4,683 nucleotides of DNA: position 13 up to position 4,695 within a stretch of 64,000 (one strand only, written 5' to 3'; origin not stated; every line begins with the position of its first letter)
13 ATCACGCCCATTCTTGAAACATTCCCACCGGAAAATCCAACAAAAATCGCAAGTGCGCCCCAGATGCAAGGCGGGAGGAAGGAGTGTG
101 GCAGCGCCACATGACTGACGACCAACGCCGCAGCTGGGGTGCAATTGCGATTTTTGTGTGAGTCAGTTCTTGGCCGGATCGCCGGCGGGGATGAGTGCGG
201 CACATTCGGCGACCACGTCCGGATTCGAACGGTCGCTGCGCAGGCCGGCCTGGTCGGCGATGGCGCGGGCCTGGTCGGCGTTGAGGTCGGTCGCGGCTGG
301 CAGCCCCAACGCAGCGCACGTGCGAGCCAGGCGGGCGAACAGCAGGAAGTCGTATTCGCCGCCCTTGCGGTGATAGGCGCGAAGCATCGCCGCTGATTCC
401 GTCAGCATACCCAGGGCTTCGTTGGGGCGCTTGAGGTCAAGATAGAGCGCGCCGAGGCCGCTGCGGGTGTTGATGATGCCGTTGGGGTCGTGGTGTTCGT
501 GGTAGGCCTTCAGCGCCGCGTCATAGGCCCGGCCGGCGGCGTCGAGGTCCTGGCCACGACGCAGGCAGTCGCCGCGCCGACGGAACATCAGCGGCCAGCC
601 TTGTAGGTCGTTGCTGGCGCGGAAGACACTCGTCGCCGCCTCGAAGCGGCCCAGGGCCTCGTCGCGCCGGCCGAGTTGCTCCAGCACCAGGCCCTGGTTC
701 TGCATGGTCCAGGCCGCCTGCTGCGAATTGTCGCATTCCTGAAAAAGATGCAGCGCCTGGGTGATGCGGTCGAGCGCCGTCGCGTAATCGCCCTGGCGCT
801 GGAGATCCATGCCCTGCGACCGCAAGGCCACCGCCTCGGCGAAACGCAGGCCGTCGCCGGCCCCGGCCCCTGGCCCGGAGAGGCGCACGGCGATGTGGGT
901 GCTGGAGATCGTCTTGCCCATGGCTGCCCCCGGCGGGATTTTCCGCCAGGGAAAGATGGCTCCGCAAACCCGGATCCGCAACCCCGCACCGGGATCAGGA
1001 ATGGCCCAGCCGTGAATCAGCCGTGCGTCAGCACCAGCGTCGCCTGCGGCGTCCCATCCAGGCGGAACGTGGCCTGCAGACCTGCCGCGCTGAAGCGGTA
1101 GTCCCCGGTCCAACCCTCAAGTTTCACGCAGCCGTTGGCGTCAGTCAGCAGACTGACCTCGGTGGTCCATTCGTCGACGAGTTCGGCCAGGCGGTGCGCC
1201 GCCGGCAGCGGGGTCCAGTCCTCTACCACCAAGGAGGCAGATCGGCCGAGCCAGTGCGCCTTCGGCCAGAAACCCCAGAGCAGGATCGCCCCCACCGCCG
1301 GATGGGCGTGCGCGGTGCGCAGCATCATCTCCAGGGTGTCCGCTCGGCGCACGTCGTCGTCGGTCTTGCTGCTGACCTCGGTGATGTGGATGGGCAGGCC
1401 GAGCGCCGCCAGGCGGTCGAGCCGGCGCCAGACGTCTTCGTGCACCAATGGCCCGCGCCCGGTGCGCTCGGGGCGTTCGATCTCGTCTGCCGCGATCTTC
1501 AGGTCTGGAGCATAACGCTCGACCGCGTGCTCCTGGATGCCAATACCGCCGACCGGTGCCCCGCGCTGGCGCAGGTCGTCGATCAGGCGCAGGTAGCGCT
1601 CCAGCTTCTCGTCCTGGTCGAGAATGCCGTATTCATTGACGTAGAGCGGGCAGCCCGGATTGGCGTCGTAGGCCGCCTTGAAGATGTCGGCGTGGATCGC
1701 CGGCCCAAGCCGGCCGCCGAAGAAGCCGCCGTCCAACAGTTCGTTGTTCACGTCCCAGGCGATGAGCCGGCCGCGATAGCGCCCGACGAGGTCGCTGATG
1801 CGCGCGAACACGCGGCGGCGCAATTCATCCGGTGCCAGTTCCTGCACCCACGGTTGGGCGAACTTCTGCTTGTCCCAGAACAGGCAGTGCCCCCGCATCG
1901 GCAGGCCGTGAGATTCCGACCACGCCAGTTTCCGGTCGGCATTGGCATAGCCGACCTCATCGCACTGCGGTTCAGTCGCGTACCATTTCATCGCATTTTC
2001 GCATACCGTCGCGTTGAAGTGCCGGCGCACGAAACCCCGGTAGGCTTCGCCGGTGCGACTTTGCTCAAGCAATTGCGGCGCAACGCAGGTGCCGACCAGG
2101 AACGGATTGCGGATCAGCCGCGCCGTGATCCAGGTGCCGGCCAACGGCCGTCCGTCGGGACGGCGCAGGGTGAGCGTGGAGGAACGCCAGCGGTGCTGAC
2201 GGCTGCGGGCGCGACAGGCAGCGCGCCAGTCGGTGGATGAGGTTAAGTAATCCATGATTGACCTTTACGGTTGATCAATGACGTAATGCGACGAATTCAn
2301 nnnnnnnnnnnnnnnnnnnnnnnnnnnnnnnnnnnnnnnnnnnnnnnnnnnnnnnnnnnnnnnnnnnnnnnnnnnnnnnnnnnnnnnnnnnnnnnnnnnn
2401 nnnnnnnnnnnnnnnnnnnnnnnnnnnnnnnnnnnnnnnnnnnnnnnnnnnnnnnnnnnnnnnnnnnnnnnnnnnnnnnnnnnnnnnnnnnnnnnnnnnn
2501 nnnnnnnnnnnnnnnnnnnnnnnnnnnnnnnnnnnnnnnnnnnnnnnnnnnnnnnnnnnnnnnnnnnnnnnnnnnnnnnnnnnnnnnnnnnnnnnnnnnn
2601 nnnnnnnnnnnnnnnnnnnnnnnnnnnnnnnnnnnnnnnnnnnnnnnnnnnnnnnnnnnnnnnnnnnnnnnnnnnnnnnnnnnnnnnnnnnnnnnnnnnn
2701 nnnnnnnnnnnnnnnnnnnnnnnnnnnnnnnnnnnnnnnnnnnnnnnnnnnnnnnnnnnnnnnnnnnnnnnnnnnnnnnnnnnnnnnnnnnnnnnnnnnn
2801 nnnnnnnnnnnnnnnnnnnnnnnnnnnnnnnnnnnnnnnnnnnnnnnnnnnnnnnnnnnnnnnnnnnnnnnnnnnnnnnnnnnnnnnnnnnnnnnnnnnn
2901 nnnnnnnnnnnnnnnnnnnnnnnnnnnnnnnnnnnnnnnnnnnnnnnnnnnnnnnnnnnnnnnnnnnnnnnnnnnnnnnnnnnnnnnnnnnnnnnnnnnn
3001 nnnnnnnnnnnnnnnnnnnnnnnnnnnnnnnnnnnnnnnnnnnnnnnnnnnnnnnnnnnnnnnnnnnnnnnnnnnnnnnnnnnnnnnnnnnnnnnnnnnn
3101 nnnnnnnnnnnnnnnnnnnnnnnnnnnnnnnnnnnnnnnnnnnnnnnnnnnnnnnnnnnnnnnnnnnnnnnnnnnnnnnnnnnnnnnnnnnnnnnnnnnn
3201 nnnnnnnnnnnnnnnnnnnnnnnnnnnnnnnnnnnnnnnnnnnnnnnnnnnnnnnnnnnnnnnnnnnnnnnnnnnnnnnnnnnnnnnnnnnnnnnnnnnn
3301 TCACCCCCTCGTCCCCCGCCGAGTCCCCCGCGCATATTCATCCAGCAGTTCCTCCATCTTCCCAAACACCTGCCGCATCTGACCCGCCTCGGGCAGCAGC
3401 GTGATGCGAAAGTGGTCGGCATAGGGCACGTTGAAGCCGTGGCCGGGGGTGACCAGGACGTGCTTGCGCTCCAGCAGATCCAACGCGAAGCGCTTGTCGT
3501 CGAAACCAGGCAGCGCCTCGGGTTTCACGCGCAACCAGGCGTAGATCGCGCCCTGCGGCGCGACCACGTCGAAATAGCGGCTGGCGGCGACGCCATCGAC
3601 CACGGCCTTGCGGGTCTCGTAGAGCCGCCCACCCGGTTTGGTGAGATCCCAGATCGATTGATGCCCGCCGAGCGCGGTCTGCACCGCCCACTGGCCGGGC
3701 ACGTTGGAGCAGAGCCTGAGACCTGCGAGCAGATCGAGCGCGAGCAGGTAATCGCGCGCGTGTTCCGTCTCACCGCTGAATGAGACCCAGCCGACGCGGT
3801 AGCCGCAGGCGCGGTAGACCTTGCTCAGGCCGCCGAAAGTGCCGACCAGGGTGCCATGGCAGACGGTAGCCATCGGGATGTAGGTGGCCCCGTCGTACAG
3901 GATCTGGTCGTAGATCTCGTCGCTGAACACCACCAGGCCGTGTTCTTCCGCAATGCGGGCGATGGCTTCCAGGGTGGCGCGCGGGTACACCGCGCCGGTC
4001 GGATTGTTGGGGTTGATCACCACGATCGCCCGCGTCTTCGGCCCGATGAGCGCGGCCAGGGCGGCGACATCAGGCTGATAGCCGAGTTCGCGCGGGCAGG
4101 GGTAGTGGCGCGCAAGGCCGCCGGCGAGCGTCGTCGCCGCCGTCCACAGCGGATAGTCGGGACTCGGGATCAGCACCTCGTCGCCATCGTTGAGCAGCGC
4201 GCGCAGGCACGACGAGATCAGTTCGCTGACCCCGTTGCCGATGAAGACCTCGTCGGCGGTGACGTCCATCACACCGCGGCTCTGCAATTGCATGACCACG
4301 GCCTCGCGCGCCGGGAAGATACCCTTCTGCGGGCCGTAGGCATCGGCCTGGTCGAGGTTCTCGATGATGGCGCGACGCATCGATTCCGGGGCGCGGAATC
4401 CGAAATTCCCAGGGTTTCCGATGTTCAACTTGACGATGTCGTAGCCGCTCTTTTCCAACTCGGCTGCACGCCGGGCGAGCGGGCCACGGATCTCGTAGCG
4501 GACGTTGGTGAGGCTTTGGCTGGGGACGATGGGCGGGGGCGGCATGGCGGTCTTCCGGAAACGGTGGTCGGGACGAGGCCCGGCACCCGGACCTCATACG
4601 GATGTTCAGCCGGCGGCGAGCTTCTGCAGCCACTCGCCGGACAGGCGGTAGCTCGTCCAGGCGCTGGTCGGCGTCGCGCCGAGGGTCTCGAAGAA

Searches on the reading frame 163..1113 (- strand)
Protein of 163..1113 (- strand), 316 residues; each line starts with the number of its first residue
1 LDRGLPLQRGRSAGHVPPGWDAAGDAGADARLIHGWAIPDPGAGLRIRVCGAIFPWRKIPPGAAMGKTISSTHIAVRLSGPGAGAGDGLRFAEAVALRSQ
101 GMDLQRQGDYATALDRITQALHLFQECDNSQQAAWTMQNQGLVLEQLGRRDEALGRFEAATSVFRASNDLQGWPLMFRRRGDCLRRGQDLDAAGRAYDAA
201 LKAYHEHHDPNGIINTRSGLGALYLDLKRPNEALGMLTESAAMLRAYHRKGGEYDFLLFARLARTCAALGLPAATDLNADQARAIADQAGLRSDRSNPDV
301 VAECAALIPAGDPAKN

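Call 72: search_protein_families(library=pfam, proteins=[window:163-1113:-], max_evalue=0.0001)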
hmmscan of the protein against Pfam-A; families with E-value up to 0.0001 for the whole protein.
window:163-1113:- (316 aa): 5 families
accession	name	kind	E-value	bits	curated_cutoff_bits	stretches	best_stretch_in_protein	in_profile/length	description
PF13424.12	TPR_12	-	1.8e-20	73.4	30.1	2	94-165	3-76/77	Tetratricopeptide repeat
PF07719.23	TPR_2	-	3.1e-10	39.8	27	0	96-124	3-31/34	Tetratricopeptide repeat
PF00515.34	TPR_1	-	7.4e-07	29.2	27.8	0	218-234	5-21/34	Tetratricopeptide repeat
PF13432.12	TPR_16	-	1.8e-06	28.7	32.7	1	140-204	3-61/65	Tetratricopeptide repeat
PF17874.7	TPR_MalT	-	7.1e-06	26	45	0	139-292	45-197/336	MalT-like TPR region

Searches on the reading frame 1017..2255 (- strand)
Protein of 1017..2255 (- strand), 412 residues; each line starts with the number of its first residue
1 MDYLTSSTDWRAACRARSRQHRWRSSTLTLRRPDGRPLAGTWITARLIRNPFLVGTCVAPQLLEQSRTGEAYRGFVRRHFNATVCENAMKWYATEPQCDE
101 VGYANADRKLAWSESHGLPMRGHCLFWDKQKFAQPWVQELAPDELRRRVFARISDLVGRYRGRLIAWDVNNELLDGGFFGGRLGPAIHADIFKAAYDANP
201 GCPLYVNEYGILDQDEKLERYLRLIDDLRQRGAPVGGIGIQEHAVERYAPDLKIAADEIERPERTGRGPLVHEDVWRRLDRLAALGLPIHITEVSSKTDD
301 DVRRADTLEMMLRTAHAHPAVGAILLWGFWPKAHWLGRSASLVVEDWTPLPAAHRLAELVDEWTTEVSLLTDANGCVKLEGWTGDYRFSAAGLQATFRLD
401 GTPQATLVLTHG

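Call 72: search_protein_families(library=pfam, proteins=[window:1017-2255:-], max_evalue=0.0001)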
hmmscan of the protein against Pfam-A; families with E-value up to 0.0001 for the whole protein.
window:1017-2255:- (412 aa): 1 family
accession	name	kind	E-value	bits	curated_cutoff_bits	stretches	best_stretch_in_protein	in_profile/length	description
PF00331.26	Glyco_hydro_10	-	1.7e-45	156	22.1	1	48-343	6-295/311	Glycosyl hydrolase family 10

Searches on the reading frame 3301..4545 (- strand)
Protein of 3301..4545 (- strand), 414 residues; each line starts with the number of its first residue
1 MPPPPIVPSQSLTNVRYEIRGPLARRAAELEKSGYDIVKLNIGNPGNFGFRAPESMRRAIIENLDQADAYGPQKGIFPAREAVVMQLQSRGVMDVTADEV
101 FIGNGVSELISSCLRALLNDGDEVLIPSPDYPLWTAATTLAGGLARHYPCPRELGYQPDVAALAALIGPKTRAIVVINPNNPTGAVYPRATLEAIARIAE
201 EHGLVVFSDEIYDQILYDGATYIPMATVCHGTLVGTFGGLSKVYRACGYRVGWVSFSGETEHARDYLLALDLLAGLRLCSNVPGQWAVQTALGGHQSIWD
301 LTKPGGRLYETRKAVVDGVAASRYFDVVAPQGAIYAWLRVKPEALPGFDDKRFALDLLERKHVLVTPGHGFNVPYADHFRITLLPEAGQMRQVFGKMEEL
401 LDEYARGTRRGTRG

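Call 72: search_protein_families(library=pfam, proteins=[window:3301-4545:-], max_evalue=0.0001)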
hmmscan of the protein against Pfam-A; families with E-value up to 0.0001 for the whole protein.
window:3301-4545:- (414 aa): 1 family
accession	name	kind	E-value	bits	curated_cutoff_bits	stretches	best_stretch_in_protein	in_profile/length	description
PF00155.27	Aminotran_1_2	-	4.4e-52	177.9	19.7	1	36-386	2-350/361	Aminotransferase class I and II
